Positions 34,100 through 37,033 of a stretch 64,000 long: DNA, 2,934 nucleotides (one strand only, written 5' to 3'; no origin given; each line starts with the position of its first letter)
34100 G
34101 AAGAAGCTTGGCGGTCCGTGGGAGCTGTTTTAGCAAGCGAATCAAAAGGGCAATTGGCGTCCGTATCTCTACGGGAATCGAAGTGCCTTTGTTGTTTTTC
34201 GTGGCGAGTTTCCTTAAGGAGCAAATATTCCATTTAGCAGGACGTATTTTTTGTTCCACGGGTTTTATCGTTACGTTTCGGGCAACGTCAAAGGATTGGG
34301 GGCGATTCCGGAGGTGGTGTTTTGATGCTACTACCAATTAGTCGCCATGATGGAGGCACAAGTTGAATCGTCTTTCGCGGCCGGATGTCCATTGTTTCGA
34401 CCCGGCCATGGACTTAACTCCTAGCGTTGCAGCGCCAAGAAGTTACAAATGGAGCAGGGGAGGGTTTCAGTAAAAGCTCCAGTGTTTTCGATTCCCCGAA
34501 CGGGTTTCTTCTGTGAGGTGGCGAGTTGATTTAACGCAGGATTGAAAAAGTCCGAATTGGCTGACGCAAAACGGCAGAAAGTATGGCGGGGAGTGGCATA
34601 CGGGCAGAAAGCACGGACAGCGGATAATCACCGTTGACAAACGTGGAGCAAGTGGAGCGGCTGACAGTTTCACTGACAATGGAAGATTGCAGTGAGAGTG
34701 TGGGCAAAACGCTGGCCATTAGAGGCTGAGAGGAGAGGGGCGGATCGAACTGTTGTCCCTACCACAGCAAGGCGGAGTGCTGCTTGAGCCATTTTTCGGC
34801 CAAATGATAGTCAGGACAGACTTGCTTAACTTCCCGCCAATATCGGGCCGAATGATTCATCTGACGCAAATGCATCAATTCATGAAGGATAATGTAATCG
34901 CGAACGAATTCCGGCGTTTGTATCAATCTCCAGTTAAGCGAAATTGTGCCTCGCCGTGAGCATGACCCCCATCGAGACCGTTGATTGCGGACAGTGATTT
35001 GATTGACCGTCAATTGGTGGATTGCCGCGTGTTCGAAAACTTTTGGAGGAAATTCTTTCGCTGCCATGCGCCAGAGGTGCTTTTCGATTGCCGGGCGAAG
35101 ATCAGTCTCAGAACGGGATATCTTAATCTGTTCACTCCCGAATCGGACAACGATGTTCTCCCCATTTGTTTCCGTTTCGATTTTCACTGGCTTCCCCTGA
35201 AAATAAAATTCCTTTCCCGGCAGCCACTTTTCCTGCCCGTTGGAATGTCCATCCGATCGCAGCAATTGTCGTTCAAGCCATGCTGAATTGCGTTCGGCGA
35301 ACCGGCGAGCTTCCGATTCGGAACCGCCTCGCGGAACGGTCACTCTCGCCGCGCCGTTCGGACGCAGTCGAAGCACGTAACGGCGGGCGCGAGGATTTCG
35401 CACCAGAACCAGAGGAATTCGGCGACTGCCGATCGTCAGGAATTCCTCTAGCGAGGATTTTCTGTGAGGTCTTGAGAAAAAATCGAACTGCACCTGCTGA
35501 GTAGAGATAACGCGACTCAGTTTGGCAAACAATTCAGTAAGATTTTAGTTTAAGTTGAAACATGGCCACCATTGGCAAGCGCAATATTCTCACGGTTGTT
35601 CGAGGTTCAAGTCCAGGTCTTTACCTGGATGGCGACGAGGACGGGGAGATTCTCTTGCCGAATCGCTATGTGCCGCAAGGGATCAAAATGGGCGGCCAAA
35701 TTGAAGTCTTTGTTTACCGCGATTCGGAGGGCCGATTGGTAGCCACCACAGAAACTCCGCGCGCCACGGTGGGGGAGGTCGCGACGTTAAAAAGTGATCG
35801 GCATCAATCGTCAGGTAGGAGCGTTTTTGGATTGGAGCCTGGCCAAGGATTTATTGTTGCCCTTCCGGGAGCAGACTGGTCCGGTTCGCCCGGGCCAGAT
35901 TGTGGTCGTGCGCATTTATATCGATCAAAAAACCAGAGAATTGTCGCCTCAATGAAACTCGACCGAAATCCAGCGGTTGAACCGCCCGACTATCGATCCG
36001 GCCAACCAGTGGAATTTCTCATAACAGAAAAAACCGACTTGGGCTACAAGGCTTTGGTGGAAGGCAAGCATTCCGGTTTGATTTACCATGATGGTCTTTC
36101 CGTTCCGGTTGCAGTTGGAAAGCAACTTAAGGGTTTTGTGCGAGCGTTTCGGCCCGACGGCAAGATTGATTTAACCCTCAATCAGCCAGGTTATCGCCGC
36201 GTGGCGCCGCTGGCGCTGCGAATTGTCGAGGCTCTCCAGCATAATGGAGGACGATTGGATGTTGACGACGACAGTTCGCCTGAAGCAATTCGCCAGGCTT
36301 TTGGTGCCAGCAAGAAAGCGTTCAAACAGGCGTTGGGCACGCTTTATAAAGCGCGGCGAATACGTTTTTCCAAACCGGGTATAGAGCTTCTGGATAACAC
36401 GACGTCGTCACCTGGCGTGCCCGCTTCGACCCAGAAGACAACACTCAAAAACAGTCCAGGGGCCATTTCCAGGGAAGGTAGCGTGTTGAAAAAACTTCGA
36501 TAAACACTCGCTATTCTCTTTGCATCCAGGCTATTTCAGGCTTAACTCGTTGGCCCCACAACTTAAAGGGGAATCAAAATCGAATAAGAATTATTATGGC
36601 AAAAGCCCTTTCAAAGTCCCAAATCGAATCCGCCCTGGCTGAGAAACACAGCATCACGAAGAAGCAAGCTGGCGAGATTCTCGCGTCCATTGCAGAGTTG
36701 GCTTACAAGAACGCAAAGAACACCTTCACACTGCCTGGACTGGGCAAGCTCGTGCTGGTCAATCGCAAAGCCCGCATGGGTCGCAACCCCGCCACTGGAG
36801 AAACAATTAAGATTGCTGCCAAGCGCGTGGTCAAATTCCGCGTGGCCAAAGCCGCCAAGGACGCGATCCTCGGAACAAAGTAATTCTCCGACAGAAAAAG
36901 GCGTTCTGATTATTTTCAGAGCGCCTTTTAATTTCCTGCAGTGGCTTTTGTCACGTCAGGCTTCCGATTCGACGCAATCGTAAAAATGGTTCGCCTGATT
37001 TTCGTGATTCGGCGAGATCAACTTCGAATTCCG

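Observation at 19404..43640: Three copies of a motif made of the tRNA-Thr 3-prime end plus its trailer delimit two adjacent segments (about 15 kb and about 9 kb)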

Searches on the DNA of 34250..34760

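Call 70: search_rna_families(source=window, start=34250, end=34760, threshold=evalue, max_evalue=5)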
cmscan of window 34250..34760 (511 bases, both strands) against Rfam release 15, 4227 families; matches with E-value up to 5: 1.
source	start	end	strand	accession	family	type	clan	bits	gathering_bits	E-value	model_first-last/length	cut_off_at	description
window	34591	34661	-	RF02181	ST7-AS2_1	Gene; lncRNA;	-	13.1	80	4.3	1-72/72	no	ST7 antisense RNA 2 conserved region 1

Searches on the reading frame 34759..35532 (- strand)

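Call 13: search_protein_families(library=pfam, proteins=[window:34759-35532:-])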
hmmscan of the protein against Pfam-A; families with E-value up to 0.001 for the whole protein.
window:34759-35532:- (257 aa): 1 family
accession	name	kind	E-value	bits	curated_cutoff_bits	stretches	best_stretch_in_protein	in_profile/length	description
PF01863.23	YgjP-like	-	2e-52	178.7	26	1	51-252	2-207/207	YgjP-like, metallopeptidase domain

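Call 74: search_protein_families(library=padloc, proteins=[window:34759-35532:-], max_evalue=0.00001)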
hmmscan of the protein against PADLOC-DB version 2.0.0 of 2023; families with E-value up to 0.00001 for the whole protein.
window:34759-35532:- (257 aa): 0 families

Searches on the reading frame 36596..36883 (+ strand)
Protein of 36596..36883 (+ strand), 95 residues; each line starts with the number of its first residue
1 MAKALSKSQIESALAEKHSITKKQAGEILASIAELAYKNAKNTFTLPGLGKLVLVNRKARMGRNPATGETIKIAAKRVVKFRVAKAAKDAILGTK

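Call 13: search_protein_families(library=pfam, proteins=[window:36596-36883:+])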
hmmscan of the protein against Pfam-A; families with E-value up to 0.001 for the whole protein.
window:36596-36883:+ (95 aa): 1 family
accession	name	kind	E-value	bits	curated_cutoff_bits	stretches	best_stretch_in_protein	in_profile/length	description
PF00216.26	Bac_DNA_binding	-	4.3e-22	78.6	22.4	1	6-91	2-89/90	Bacterial DNA-binding protein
